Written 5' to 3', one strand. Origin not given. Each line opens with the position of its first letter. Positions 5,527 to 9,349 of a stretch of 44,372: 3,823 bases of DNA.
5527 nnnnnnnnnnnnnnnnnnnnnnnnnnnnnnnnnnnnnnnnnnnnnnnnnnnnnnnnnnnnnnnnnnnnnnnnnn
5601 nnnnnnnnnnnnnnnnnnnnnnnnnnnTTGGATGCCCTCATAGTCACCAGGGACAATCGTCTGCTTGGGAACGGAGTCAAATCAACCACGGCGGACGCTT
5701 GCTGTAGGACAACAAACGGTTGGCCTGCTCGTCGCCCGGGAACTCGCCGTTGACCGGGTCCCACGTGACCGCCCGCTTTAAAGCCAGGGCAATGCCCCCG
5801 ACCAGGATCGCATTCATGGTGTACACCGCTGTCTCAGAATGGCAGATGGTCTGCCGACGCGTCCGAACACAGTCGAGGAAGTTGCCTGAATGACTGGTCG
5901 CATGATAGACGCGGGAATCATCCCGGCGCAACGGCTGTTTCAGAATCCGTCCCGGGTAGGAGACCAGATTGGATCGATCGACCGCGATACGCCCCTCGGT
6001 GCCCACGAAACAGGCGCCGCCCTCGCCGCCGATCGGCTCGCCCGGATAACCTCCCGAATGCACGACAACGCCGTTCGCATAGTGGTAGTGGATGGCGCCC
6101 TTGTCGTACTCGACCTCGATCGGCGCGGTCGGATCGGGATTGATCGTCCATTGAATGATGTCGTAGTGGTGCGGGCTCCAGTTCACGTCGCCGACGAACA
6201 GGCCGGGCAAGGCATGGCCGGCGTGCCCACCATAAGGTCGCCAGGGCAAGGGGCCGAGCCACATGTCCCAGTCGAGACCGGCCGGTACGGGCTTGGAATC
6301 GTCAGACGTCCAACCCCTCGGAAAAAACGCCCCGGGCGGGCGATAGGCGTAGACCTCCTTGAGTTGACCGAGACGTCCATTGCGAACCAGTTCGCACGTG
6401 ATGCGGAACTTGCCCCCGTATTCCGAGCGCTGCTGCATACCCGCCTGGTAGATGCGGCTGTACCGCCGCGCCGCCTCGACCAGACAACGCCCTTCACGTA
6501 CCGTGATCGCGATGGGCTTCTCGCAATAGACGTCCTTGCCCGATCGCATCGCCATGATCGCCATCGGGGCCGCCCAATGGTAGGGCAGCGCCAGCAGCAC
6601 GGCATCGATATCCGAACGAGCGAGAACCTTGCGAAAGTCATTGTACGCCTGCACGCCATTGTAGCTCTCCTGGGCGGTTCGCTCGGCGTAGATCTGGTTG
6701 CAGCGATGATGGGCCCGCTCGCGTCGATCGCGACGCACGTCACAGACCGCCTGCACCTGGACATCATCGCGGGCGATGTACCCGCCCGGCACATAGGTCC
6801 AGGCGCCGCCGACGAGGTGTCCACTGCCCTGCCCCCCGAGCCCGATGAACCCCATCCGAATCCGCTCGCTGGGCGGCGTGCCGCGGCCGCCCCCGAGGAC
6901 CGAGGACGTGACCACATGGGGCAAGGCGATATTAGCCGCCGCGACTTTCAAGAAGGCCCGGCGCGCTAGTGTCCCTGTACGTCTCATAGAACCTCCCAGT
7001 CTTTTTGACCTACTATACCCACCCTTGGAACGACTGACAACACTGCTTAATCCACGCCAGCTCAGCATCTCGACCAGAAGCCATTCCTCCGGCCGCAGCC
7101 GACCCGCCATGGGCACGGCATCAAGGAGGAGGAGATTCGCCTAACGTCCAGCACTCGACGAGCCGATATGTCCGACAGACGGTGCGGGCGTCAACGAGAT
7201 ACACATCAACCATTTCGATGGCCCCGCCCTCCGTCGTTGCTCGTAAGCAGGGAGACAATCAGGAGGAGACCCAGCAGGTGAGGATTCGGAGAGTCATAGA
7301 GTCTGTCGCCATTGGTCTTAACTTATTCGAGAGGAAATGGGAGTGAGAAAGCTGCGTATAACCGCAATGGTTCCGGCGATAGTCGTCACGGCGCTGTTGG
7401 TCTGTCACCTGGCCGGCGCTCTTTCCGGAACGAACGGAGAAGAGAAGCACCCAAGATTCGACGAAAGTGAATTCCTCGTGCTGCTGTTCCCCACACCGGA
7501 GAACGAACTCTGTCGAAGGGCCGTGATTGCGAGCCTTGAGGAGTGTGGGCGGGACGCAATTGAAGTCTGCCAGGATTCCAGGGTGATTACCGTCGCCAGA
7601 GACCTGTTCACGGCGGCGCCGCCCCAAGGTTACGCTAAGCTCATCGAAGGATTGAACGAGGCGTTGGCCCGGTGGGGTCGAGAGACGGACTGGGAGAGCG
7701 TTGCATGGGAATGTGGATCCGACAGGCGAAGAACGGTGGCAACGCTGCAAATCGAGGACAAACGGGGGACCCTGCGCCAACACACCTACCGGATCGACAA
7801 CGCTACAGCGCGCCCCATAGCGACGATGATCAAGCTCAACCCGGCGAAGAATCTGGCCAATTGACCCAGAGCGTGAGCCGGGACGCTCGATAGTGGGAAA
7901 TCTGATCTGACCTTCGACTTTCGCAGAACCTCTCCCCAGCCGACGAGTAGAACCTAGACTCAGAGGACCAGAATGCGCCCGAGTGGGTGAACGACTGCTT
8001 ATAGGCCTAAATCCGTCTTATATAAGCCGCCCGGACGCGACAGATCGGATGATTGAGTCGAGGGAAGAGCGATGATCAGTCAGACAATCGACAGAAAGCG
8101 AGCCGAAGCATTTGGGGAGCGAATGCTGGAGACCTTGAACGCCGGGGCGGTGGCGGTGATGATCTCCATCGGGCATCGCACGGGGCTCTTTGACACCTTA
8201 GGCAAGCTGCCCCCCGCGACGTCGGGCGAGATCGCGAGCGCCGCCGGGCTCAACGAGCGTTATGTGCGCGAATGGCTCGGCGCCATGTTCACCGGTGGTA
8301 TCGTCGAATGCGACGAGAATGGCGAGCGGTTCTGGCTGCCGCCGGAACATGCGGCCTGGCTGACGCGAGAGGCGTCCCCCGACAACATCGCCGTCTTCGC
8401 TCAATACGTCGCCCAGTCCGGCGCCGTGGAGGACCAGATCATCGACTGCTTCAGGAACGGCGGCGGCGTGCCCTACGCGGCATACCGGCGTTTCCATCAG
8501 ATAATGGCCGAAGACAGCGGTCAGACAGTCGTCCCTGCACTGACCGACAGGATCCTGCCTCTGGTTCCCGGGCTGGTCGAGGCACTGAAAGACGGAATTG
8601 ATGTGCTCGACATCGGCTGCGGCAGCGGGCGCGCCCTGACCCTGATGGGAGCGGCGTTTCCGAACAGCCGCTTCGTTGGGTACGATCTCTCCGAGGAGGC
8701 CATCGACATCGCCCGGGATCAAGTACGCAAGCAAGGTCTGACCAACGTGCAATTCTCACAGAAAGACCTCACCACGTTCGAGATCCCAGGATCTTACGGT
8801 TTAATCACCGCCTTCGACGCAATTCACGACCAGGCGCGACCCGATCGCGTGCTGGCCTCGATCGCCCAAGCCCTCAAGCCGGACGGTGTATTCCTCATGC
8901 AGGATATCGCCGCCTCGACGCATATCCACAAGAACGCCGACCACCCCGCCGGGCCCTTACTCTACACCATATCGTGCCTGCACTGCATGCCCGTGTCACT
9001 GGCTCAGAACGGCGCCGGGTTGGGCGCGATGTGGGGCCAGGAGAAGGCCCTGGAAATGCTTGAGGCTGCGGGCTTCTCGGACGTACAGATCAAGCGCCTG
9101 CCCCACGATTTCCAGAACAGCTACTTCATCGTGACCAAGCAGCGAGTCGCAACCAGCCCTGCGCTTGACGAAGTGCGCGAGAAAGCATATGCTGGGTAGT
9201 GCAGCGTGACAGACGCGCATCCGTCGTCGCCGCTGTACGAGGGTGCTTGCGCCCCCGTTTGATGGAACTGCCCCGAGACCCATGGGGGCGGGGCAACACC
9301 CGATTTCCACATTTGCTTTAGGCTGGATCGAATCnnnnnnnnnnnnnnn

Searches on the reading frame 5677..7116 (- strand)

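Call 9: search_protein_families(library=pfam, proteins=[window:5677-7116:-], max_evalue=0.001)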
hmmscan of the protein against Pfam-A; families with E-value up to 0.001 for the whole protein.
window:5677-7116:- (479 aa): 2 families
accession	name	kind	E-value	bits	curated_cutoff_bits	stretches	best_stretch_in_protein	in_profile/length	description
PF19051.5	GFO_IDH_MocA_C2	-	3e-18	66.7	23.3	2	264-344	35-120/254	Oxidoreductase family, C-terminal alpha/beta domain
PF01408.29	GFO_IDH_MocA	-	1.1e-15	58.9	24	1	86-226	1-119/120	Oxidoreductase family, NAD-binding Rossmann fold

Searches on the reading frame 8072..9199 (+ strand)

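Call 9: search_protein_families(library=pfam, proteins=[window:8072-9199:+], max_evalue=0.001)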
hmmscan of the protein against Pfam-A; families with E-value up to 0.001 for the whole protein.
window:8072-9199:+ (375 aa): 14 families
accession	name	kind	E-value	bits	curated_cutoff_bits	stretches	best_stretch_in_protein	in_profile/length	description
PF21320.3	HTH_65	-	2.4e-34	117.8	24.1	1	25-99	1-75/75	Rv2258c-like winged HTH domain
PF13847.12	Methyltransf_31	-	1.2e-24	87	27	1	173-334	2-145/145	Methyltransferase domain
PF13489.12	Methyltransf_23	-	3.8e-19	69.4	27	1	163-339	11-163/164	Methyltransferase domain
PF13649.12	Methyltransf_25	-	4.1e-19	69.5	27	1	178-272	1-97/97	Methyltransferase domain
PF08242.18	Methyltransf_12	-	2.3e-18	67.2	30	1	179-274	1-98/98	Methyltransferase domain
PF08241.18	Methyltransf_11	-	3.5e-16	60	21.2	1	179-275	1-94/95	Methyltransferase domain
PF02390.23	Methyltransf_4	-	4.6e-08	33.2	24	1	177-233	4-60/173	Putative methyltransferase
PF02353.26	CMAS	-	1e-07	32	27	1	171-288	59-176/273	Mycolic acid cyclopropane synthetase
PF05175.20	MTS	-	3e-07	30.7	23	1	168-274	23-136/170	Methyltransferase small domain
PF01135.25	PCMT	-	4.3e-07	30.3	20.3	1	168-276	68-171/210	Protein-L-isoaspartate(D-aspartate) O-methyltransferase (PCMT)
PF01209.24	Ubie_methyltran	-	4.6e-07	29.9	20.1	1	171-279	44-154/233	ubiE/COQ5 methyltransferase family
PF00891.24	Methyltransf_2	-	1.8e-06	27.9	22.3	1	177-281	65-169/210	O-methyltransferase domain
PF05401.17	NodS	-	3.2e-05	24.3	24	1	174-277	43-145/201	Nodulation protein S (NodS)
PF06325.19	PrmA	-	0.00012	22.2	22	1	171-228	158-213/296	Ribosomal protein L11 methyltransferase (PrmA)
